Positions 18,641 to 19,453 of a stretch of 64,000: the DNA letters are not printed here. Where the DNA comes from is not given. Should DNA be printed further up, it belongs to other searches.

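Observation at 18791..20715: Recombinase-linked trio of unknown envelope proteins, one SieB-like: candidate phage-exclusion cargo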

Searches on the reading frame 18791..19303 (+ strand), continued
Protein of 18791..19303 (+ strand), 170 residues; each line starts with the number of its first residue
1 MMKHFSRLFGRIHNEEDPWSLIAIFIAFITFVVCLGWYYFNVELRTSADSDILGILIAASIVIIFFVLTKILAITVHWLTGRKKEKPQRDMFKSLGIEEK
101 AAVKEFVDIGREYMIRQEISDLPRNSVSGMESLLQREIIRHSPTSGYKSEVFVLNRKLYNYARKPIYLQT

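Call 86: search_protein_families(library=padloc, proteins=[L016:6204-7601:+, L016:10391-12076:-, L016:8744-9268:-], max_evalue=0.001)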
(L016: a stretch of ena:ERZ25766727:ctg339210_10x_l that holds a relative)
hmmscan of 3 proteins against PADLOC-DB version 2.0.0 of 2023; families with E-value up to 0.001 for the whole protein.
L016:6204-7601:+ (465 aa): 9 families
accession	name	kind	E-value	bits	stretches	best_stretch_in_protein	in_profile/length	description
PDLC04959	PDC-S20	-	1.4e-96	322.8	1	5-436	3-443/464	-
PDLC04956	PDC-S20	-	1e-41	141.8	1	21-394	12-410/450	-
PDLC04958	PDC-S20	-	1.5e-38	131.3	1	20-254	3-256/458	-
PDLC04957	PDC-S20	-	4.8e-34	116.6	1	20-258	5-261/446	-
PDLC02361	PifA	-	5.9e-22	76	1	26-278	22-281/720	PifA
PDLC02209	QatA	-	1.4e-18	64.9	2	12-113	2-105/646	-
PDLC02210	QatA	-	1.3e-17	61.6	2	159-256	185-281/593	-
PDLC05031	PDC-S49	-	0.00036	17.5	1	40-74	22-58/624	-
PDLC05029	PDC-S49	-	0.00084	16.2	0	28-74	8-57/619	-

L016:10391-12076:- (561 aa): 53 families (the best 25 are shown)
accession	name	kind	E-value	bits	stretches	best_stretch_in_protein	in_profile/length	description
PDLC02982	AriAB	-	1e-58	197.4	1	14-544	37-556/570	-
PDLC02981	AriAB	-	8.3e-16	55.8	1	188-501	302-623/694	-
PDLC02335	AbiLi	-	1.1e-12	45.7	1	1-258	49-240/326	AbiLi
PDLC03878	NsnB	-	4.9e-12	44.3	1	1-254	1-276/345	-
PDLC02983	AriB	-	1.5e-11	42.8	1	306-407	1-103/236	-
PDLC02980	AriA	-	7e-11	40.6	1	153-260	196-303/304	-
PDLC04135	mad3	-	4.5e-10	37.6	2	2-44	2-43/374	mads_3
PDLC04175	HEC-01A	-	6.1e-10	36.7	1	184-264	237-316/363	-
PDLC02915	ATPase-Toprim_I-B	-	1.3e-09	35.5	1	217-257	257-297/623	-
PDLC04164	AriA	-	1.4e-09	35.9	1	154-258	132-235/253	-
PDLC04179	HEC-01A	-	1.7e-09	35.3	1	137-257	277-403/459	-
PDLC04140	mad8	-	1.1e-08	33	1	18-240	22-216/314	mads_8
PDLC00075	GajA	-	1.1e-08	32.1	1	180-254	233-305/536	AAA ATPase domain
PDLC04392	PDC-M07A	-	1.4e-08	32.2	1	191-257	281-349/432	-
PDLC00290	PtuA1|PtuA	-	2.5e-08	31.7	1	215-255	269-309/414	AAA ATPase domain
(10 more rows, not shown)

L016:8744-9268:- (174 aa): 0 families

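Call 90: fold_search(model_id=the predicted structure, library=pdb)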
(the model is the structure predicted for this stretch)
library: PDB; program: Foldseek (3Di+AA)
matches with E <= 10: 996; with E <= 0.001: 0
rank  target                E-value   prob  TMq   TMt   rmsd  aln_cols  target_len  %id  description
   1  8c7u_A                8.8e-03  0.98  0.33  0.24   7.1       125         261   15  Transcriptional pleiotropic repressor CodY from Enterococcus faecalis in complex with Leu and a 30-bp DNA fragment enc (released 2023-06-28)
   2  1z9c_C                1.0e-02  1.00  0.34  0.40  11.2       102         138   14  Crystal structure of OhrR bound to the ohrA promoter: Structure of MarR family protein with operator DNA (released 2005-10-25)
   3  8c7o_A                1.9e-02  0.99  0.39  0.28   5.2       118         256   16  Unliganded transcriptional pleiotropic repressor CodY from Staphylococcus aureus (released 2023-06-28)
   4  8c7t_A                2.0e-02  1.00  0.42  0.30   4.7       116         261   16  Unliganded transcriptional pleiotropic repressor CodY from Enterococcus faecalis (released 2023-06-28)
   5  9ill_MODEL_1_A        2.1e-02  0.99  0.32  0.43   6.9        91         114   10  monomeric SarA-E89Q in complex with DNA (released 2025-10-15)
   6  9ilk_MODEL_1_A        2.4e-02  1.00  0.35  0.48   5.2        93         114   13  monomeric SarA, truncation of residue 20-124 (released 2025-10-15)
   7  6az1_N                2.4e-02  0.97  0.26  0.43   5.4        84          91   14  Cryo-EM structure of the small subunit of Leishmania ribosome bound to paromomycin (released 2017-12-06)
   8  8ova_AD               2.5e-02  0.87  0.19  0.29   3.7        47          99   32  CRYO-EM STRUCTURE OF TRYPANOSOMA BRUCEI PROCYCLIC FORM 80S RIBOSOME : PARENTAL STRAIN (released 2023-11-29)
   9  8scb_KK               2.7e-02  0.97  0.26  0.44   4.9        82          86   13  Terminating ribosome with SRI-41315 (released 2023-12-27)
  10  1z91                  3.5e-02  0.99  0.34  0.41  11.7       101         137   12  x-ray crystal structure of apo-OhrRC15S in reduced form: MarR family protein (released 2005-10-25)
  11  2frh_A                3.7e-02  0.97  0.31  0.39  11.7       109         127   13  Crystal Structure of Sara, A Transcription Regulator From Staphylococcus Aureus (released 2006-01-31)
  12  9fxo_SN               3.7e-02  0.84  0.19  0.28   3.7        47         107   23  CRYO-EM STRUCTURE OF LEISHMANIA MAJOR 80S RIBOSOME WITH A/P/E-SITE TRNA AND MRNA : LM32CS1C1 M2 OE MUTANT (released 2025-07-23)
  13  5e1z                  3.9e-02  0.98  0.35  0.35  13.6       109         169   13  Crystal structure of the organohalide sensing RdhR-CbdbA1625 transcriptional regulator in the 2,4-dichlorophenol bound f (released 2016-10-05)
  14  2b0l_B                4.2e-02  0.98  0.33  0.50   4.1        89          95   16  C-terminal DNA binding domain of transcriptional pleiotropic repressor CodY. (released 2006-02-21)
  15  6ybs_a                4.2e-02  0.95  0.27  0.41   4.8        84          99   13  Structure of a human 48S translational initiation complex - head (released 2020-09-16)
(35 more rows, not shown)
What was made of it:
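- The SieB similarity is remote, and winged helices are usually DNA-binding regulators (call 90).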
